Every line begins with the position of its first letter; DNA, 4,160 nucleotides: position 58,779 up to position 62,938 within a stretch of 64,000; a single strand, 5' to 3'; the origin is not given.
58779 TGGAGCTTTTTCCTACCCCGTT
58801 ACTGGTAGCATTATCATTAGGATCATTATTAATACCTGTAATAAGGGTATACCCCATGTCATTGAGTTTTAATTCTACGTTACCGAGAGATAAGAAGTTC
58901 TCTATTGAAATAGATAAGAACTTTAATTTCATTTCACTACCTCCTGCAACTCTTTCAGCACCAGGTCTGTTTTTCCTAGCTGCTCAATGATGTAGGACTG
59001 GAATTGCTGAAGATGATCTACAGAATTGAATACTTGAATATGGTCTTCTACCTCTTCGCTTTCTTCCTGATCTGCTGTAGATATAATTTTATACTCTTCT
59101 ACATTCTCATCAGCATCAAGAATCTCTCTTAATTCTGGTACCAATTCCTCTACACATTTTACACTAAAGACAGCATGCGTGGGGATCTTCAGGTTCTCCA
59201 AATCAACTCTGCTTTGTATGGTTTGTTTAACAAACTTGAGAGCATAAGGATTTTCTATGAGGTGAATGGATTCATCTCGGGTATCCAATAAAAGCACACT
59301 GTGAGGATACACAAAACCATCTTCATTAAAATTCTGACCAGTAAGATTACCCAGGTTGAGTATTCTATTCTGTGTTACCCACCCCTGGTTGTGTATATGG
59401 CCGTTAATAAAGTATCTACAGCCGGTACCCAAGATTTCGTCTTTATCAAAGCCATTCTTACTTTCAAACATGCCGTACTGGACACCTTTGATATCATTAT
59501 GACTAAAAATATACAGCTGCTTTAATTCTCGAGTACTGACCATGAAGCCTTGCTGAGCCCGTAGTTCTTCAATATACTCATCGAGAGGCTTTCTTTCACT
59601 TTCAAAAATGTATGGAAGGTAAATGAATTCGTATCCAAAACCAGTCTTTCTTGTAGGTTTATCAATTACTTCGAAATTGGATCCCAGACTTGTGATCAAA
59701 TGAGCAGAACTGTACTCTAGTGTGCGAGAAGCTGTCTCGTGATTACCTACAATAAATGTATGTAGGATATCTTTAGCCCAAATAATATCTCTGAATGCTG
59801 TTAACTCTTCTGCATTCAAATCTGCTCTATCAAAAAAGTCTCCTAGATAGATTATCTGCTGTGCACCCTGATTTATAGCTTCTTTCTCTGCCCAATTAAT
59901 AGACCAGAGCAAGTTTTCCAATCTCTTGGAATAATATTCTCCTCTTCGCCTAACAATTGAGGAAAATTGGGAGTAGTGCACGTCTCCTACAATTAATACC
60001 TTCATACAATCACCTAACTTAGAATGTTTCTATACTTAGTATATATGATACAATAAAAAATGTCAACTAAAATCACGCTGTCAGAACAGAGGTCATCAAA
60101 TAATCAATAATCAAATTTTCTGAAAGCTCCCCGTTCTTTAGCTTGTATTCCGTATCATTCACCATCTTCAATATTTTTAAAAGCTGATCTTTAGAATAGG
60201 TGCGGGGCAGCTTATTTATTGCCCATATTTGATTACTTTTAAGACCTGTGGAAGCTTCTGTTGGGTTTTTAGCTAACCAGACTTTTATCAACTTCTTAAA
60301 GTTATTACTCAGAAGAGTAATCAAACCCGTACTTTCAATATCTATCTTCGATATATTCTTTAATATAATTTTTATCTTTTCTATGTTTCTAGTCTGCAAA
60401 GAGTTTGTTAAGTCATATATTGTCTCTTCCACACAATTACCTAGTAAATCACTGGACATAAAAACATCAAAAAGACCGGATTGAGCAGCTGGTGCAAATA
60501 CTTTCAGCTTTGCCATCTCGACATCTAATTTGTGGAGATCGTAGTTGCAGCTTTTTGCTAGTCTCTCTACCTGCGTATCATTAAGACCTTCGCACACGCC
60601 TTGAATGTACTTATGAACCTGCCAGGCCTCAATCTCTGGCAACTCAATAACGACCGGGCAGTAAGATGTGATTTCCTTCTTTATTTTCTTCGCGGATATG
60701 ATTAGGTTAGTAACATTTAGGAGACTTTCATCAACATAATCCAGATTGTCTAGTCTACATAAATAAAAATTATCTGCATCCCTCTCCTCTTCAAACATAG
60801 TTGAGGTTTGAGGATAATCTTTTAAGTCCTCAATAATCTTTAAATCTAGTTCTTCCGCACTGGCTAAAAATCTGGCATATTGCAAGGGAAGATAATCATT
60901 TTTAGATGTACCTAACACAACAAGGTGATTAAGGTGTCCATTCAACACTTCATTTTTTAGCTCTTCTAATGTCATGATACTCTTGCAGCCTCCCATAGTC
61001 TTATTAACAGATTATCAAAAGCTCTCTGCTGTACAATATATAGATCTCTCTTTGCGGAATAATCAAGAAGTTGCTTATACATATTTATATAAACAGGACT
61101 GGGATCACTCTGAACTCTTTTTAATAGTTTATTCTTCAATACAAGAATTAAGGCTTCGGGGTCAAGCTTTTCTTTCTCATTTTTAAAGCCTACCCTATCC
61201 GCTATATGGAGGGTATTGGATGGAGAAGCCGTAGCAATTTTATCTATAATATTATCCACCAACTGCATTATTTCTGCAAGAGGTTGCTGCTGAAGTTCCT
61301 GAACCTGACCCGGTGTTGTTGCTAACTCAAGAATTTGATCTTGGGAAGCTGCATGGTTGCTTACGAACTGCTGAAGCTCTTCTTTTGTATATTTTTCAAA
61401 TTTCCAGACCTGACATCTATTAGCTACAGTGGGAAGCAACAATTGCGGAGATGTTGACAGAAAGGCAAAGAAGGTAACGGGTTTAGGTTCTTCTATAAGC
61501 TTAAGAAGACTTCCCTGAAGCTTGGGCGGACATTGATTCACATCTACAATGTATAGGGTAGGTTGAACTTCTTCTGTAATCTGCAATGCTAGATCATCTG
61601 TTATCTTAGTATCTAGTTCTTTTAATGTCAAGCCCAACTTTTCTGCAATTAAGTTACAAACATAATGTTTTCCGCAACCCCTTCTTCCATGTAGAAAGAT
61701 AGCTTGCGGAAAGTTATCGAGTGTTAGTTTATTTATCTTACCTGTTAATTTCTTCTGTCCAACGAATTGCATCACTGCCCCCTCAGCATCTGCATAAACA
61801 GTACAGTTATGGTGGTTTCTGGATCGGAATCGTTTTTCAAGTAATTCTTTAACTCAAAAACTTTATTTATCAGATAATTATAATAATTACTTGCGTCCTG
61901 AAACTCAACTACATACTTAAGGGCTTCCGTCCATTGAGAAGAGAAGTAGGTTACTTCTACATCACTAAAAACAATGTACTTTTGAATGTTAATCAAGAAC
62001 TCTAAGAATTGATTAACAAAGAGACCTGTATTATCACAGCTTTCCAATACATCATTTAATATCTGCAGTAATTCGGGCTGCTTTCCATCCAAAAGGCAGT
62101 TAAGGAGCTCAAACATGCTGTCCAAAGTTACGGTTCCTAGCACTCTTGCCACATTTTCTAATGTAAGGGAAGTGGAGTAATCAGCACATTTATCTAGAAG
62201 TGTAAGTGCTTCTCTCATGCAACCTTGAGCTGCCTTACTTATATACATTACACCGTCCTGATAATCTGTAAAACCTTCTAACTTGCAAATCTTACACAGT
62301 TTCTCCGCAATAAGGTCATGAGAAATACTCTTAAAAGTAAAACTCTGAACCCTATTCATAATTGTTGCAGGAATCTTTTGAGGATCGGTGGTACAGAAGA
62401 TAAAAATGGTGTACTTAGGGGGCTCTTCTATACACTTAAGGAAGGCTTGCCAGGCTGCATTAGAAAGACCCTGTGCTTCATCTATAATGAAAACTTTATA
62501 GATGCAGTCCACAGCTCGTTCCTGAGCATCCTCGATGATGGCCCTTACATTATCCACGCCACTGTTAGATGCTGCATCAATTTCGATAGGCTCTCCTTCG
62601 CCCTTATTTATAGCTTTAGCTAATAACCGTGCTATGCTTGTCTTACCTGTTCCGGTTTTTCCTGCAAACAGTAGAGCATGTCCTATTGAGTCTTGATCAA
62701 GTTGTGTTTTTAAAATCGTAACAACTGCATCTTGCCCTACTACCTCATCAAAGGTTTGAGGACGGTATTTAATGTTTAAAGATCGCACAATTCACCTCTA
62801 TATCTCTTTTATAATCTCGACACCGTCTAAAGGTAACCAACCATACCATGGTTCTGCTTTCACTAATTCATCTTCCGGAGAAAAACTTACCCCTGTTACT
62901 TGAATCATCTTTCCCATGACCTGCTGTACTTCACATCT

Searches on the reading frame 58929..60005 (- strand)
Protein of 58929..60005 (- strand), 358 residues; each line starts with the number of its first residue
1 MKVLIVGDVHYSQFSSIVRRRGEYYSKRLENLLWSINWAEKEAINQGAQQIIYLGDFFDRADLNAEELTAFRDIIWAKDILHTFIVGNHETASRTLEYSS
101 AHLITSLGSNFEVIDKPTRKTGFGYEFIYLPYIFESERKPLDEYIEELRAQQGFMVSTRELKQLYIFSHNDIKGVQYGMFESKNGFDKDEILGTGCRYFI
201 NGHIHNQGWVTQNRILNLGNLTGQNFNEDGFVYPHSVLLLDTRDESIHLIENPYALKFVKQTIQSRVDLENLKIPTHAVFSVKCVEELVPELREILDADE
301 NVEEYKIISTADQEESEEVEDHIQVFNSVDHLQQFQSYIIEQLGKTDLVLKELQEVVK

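Call 86: search_protein_families(library=phrogs, proteins=[window:58929-60005:-], max_evalue=0.00001)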
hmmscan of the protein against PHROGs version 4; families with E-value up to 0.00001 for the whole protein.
window:58929-60005:- (358 aa): 2 families
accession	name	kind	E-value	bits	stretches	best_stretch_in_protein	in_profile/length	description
phrog_100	-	DNA, RNA and nucleotide metabolism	3.3e-31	109.6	1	1-356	29-371/989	SbcD-like subunit of palindrome specific endonuclease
phrog_1649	-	other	9.4e-07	28.8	1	1-121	36-136/308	metallo-phosphoesterase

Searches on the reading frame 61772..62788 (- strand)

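Call 86: search_protein_families(library=phrogs, proteins=[window:61772-62788:-], max_evalue=0.00001)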
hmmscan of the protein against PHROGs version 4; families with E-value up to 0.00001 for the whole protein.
window:61772-62788:- (338 aa): 4 families
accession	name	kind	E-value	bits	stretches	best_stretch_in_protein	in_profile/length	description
phrog_5846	-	DNA, RNA and nucleotide metabolism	2.6e-78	265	1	2-272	4-293/380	clamp loader of DNA polymerase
phrog_168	-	DNA, RNA and nucleotide metabolism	3.6e-31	110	1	6-242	13-245/314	clamp loader of DNA polymerase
phrog_11838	-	DNA, RNA and nucleotide metabolism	1.7e-25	91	1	5-236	8-239/420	clamp loader of DNA polymerase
phrog_22983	-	unknown function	6.4e-12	46.6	1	76-165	18-109/324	-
